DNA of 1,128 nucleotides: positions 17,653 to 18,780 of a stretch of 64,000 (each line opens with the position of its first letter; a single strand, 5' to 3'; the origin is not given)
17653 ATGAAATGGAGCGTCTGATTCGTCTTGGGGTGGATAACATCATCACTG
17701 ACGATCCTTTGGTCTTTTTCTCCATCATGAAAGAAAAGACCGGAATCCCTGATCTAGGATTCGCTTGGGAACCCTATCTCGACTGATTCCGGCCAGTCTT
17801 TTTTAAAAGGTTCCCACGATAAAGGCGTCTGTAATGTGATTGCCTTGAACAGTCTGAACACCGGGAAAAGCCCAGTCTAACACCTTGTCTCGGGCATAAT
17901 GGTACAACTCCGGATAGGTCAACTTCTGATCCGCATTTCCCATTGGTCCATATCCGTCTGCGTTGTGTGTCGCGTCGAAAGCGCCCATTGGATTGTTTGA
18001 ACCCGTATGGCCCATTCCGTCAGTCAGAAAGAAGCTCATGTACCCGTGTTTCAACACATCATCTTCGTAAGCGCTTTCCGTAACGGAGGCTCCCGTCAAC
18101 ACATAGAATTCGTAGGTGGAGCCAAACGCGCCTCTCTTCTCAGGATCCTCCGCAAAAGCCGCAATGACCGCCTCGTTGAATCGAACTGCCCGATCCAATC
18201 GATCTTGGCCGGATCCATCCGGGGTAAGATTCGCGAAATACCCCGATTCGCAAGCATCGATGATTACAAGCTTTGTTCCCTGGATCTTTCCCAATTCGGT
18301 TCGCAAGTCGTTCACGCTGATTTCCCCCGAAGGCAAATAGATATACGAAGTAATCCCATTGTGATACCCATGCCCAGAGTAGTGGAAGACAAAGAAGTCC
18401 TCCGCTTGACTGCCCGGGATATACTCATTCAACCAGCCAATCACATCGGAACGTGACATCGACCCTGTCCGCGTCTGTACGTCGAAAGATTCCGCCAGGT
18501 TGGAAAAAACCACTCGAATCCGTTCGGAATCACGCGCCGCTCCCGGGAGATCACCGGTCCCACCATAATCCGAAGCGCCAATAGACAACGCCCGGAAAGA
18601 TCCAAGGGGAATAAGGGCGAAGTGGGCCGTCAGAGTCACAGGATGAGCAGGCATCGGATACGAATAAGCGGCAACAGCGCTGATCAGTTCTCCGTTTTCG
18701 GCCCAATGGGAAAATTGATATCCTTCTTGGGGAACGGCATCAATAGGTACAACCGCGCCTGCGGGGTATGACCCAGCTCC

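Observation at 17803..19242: Surface-exposed caspase-like (C14) protease lipoprotein with two Listeria-Bacteroides repeat domains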

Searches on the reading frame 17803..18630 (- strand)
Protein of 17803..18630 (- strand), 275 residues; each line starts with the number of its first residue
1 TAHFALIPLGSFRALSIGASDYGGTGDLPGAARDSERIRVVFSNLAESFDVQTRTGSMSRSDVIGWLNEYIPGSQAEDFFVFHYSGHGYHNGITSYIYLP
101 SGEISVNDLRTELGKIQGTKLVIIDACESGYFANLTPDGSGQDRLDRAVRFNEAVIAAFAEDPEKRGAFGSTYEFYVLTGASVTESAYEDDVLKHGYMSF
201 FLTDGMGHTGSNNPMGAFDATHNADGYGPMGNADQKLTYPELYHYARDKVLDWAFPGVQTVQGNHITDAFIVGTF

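Call 15: find_homologous_proteins(query=window:17803-18630:-, max_evalue=0.001)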
Query window:17803-18630:- (275 aa): 7 proteins with E <= 0.001 among 799 candidates.
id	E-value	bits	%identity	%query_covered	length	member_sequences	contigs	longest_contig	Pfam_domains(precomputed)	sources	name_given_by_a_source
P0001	8.9e-183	624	100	100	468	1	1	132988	PF09479.17,PF00656.28,PF18998.7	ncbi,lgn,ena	-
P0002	4.0e-155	533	86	100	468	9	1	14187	PF00656.28,PF18998.7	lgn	-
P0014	1.3e-78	282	49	97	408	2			PF00656.28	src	-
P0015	9.0e-78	280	46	99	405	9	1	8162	PF00656.28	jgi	-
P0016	9.5e-78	280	47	98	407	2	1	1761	PF00656.28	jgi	-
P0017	7.7e-77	277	50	87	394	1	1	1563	PF00656.28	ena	-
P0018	5.3e-72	261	47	97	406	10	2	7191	PF00656.28,PF00041.28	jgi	-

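Call 16: search_protein_representatives(protein=window:17803-18630:-)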
Query: 275 residues. Proteins with E-value up to 0.001 (for the whole library): 712; up to 1e-10: 105; up to 1e-30: 19. The best 150 are listed.
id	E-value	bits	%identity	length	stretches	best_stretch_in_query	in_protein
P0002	1.3e-155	533.3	86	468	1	1-275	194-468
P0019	3.8e-115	400.5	45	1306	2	9-271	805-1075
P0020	8.5e-71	255.1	45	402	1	9-275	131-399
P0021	1.6e-68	247.6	44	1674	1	10-275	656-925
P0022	2.9e-64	233.6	44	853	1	11-275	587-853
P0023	3.6e-58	213.6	41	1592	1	11-275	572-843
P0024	1.3e-51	192.1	43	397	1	4-256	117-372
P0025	1.3e-49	185.6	40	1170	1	11-274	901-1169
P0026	2.7e-46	174.7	39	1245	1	11-275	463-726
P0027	8.2e-43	163.3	43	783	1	10-226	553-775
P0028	3.6e-39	151.3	41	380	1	8-262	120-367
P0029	4.1e-36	141.3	40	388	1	14-254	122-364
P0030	4.3e-36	141.2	39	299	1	14-245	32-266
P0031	8.9e-36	140.2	39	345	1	12-246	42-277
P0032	1.4e-35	139.5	37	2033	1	11-262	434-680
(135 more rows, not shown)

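Call 18: search_protein_families(library=pfam, proteins=[P0019, P0020, P0021, P0022, P0023, P0024, P0025, P0026, P0014, P0018], max_evalue=0.001)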
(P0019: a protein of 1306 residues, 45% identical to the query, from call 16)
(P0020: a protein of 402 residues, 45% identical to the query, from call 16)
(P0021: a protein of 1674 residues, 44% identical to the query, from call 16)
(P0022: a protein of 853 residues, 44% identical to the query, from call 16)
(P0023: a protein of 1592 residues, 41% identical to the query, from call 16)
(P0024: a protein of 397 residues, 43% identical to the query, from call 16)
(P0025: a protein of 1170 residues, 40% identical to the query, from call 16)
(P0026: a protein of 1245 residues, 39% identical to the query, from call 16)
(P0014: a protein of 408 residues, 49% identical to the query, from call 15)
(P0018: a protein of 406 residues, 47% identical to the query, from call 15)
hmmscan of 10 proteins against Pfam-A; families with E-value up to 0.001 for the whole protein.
P0019 (1306 aa): 9 families
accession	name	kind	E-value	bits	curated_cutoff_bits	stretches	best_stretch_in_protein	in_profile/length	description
PF00656.27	Peptidase_C14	-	2.9e-26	93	21.4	2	231-433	3-194/233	Caspase domain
PF00041.27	fn3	-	1.2e-19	70.7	25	2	134-209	3-75/84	Fibronectin type III domain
PF25788.1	Ig_Rha78A_N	-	2.4e-16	60.3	27.4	1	141-218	14-99/105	Rha78A-like, N-terminal immunoglobulin domain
PF16656.11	Pur_ac_phosph_N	-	1.1e-08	35.9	30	0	720-798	11-93/93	Purple acid Phosphatase, N-terminal domain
PF25059.1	FN3_DSCAM-DSCAML_C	-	1.2e-08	35.6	39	0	560-599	44-82/89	DSCAM/DSCAML C-terminal Fn3-like domain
PF01650.23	Peptidase_C13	-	2.4e-07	31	22.8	0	848-932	86-167/258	Peptidase C13 family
PF17964.7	Big_10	-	1.3e-06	29.2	22.9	0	1143-1186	46-89/164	Bacterial Ig domain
PF10179.15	NDNF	-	2.5e-06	28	27.3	0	659-691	87-119/127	Neuron-derived neurotrophic factor, first Fn(III) domain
PF14538.11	Raptor_N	-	4e-06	27.2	27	0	852-905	67-120/151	Raptor N-terminal CASPase like domain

P0020 (402 aa): 3 families
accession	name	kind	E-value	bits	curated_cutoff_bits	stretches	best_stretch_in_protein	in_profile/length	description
PF00656.27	Peptidase_C14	-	9.5e-12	45.5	21.4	1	139-324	7-185/233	Caspase domain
PF00041.27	fn3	-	6.7e-08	33.1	25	1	46-116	12-78/84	Fibronectin type III domain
PF16656.11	Pur_ac_phosph_N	-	7.6e-05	23.6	30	1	44-115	9-85/93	Purple acid Phosphatase, N-terminal domain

P0021 (1674 aa): 3 families
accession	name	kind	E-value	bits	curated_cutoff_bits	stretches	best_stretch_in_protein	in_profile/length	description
PF00041.27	fn3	-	4.2e-14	52.9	25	1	562-640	3-77/84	Fibronectin type III domain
PF00656.27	Peptidase_C14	-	1.1e-12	48.5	21.4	1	662-853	6-188/233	Caspase domain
PF25788.1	Ig_Rha78A_N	-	1.5e-07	32.1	27.4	0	573-644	18-96/105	Rha78A-like, N-terminal immunoglobulin domain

P0022 (853 aa): 3 families
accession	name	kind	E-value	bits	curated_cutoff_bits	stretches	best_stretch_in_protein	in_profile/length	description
PF04151.21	PPC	-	2.3e-69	230.6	25.9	4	154-222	3-70/70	Bacterial pre-peptidase C-terminal domain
PF00656.27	Peptidase_C14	-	8.6e-19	68.6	21.4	1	588-789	2-195/233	Caspase domain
PF23093.1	GBD_Tenm3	-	4.4e-07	30.2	27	0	514-538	48-72/130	Teneurin-3-like, galactose-binding domain-like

P0023 (1592 aa): 6 families
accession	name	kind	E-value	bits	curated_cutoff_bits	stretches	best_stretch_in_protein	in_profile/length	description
PF00656.27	Peptidase_C14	-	5.1e-15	56.2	21.4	1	574-725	3-146/233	Caspase domain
PF00041.27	fn3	-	8.5e-13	48.8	25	1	489-554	16-76/84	Fibronectin type III domain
PF25788.1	Ig_Rha78A_N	-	1.8e-12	47.9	27.4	1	385-462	18-101/105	Rha78A-like, N-terminal immunoglobulin domain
PF00963.24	Cohesin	-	9.3e-07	29.6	24.1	1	137-267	4-138/139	Cohesin domain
PF25059.1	FN3_DSCAM-DSCAML_C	-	0.00025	21.8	39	0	523-567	41-83/89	DSCAM/DSCAML C-terminal Fn3-like domain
PF22352.2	K319L-like_PKD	-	0.00095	19.6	27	0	490-555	15-77/84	K319L-like, PKD domain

P0024 (397 aa): 1 family
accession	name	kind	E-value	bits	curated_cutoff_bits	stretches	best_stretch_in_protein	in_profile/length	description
PF00656.27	Peptidase_C14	-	5.5e-16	59.4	21.4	1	126-264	3-146/233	Caspase domain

P0025 (1170 aa): 2 families
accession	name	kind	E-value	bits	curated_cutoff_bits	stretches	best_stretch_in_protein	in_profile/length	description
PF00656.27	Peptidase_C14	-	2e-13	51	21.4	1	903-1101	3-192/233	Caspase domain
PF07495.19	Y_Y_Y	-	0.00022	21.5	26.6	0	841-891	11-63/65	Y_Y_Y domain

P0026 (1245 aa): 1 family
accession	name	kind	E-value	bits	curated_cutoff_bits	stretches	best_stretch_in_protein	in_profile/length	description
PF00656.27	Peptidase_C14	-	8.3e-13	49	21.4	1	465-665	3-192/233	Caspase domain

P0014 (408 aa): 2 families
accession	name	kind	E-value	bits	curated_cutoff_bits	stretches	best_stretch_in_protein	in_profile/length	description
PF00656.27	Peptidase_C14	-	2.4e-10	40.9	21.4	1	138-264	3-141/233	Caspase domain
PF00041.27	fn3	-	0.00071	20.2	25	0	51-116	13-74/84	Fibronectin type III domain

P0018 (406 aa): 3 families
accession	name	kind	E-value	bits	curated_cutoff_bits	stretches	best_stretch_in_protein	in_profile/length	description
PF00656.27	Peptidase_C14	-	1.5e-13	51.4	21.4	1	139-332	8-193/233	Caspase domain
PF00041.27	fn3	-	9.1e-08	32.7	25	1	40-120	6-82/84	Fibronectin type III domain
PF16656.11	Pur_ac_phosph_N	-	0.00076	20.4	30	0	43-123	9-93/93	Purple acid Phosphatase, N-terminal domain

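Call 24: search_solved_structures(query=A1, max_evalue=1, show_alignments=4)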
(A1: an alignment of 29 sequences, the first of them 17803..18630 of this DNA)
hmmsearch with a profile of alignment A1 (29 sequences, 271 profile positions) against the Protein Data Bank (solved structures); distinct sequences matched with E-value up to 1: 51.
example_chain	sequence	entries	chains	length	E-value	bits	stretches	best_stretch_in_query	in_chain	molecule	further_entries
6w8s_A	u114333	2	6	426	1.8e-17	66.8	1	13-145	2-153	Metacaspase-4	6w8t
6w8r_A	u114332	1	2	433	3.5e-15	59.3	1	13-145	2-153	Metacaspase-4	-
8a53_A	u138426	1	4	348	3.7e-14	55.9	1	4-143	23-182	Metacaspase-9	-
9n3d_A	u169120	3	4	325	7.4e-14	54.9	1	10-143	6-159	Metacaspase-9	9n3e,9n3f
3bij_A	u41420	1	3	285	8.8e-14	54.7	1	22-202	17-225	Uncharacterized protein GSU0716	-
7qp0_A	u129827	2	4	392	1.1e-12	51.1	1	6-142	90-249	Metacaspase-1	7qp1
4afr_A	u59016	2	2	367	2.1e-12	50.2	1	6-94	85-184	METACASPASE | METACASPASE MCA2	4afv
4afp_A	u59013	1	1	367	2.2e-12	50.1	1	6-94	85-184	METACASPASE MCA2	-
4af8_A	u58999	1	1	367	2.4e-12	50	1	6-94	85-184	METACASPASE MCA2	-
4f6o_A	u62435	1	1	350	1.8e-11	47.1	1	8-141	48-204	Metacaspase-1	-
4f6p_A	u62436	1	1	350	3.2e-10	43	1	8-95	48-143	Metacaspase-1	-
3v4o_A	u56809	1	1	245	7.3e-08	35.3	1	5-132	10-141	Mucosa-associated lymphoid tissue lymphoma translocation protein 1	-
6f7i_A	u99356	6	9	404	1.8e-07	33.9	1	5-132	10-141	Mucosa-associated lymphoid tissue lymphoma translocation protein 1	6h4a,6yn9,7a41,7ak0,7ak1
38go_A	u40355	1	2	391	2.1e-07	33.8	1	6-132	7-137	Mucosa-associated lymphoid tissue lymphoma translocation protein 1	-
8v4x_A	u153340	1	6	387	2.6e-07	33.5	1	7-132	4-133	Mucosa-associated lymphoid tissue lymphoma translocation protein 1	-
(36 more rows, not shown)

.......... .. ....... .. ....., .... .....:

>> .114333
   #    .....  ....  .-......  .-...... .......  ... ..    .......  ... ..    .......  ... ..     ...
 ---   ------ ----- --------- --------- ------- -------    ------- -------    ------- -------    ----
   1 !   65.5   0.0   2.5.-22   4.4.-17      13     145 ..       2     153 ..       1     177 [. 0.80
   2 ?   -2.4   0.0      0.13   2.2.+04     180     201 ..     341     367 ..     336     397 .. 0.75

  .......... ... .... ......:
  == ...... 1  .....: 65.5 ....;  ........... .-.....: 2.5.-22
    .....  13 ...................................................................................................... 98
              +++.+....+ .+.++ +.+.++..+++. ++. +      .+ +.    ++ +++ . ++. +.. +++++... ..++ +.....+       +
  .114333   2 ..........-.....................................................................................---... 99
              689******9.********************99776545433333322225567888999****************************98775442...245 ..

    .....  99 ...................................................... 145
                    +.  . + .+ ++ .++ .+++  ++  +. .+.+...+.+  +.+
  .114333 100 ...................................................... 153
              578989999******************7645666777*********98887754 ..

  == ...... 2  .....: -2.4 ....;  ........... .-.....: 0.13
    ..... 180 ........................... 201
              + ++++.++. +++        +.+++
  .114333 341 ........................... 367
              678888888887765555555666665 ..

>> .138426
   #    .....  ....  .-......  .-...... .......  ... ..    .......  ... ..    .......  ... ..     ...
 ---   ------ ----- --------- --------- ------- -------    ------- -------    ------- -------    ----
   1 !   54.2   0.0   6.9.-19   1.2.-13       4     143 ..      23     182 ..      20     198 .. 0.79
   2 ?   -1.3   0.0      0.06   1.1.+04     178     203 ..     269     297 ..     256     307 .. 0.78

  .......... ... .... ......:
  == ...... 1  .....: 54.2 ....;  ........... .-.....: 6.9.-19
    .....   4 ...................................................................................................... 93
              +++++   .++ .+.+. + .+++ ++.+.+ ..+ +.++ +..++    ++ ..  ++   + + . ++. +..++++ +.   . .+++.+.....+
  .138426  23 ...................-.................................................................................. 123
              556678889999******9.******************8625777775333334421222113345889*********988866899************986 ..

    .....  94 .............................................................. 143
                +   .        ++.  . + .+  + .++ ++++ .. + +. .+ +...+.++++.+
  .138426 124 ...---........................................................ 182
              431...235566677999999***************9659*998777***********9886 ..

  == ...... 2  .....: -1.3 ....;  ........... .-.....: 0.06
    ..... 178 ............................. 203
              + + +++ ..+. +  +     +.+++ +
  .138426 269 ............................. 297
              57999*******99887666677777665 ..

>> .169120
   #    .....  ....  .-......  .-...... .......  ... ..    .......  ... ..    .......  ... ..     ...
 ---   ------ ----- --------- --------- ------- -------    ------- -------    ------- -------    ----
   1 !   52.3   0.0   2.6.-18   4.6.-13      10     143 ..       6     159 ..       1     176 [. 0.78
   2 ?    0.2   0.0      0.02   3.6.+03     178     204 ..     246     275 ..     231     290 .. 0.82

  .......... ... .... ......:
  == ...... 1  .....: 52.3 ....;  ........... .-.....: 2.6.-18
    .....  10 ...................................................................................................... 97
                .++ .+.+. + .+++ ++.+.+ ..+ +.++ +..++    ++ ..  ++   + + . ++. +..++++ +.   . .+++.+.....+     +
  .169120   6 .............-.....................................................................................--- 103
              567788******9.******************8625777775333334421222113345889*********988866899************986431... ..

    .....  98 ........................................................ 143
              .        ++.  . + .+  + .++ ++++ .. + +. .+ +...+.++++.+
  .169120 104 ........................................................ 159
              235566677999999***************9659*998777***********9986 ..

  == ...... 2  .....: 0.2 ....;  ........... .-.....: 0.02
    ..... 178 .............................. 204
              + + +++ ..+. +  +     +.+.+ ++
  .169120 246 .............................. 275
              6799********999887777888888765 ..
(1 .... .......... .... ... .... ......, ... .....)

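Call 25: find_homologous_proteins(query=A1, max_evalue=1e-10)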
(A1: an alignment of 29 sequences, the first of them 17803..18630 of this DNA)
Query A1 (29 sequences) (275 aa, profile of the alignment): 401 proteins with E <= 1e-10 among 6757 candidates; the best 120 are listed.
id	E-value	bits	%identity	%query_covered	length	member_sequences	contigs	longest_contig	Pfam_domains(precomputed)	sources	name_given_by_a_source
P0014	1.5e-94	334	49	97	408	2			PF00656.28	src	-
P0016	7.0e-94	332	47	98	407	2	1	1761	PF00656.28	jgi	-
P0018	4.8e-93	329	47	97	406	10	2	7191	PF00656.28,PF00041.28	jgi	-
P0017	6.4e-93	329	50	87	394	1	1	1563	PF00656.28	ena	-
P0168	1.1e-92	328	48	97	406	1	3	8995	PF00656.28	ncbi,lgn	ncbi:MAG: caspase family protein [Thermotogota bacterium]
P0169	1.9e-91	324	45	98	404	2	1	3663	PF00656.28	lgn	-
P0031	3.4e-91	323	37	91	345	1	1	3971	PF00656.28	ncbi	-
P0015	4.4e-91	323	46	99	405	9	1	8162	PF00656.28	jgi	-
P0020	4.8e-90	320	45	97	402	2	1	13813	PF00656.28,PF00041.28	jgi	jgi:hypothetical protein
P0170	5.9e-85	303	41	96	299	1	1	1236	PF00656.28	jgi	jgi:hypothetical protein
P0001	3.1e-84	301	100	100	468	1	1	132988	PF09479.17,PF00656.28,PF18998.7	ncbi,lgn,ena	-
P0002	2.2e-80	288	86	100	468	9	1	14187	PF00656.28,PF18998.7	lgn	-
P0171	1.3e-64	236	29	89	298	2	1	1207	PF00656.28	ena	-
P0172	1.4e-63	233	30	87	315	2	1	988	PF00656.28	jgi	-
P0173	9.8e-62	227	28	92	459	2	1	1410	PF00656.28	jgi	jgi:hypothetical protein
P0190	1.7e-50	190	27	91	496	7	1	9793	PF09479.17,PF00656.28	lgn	-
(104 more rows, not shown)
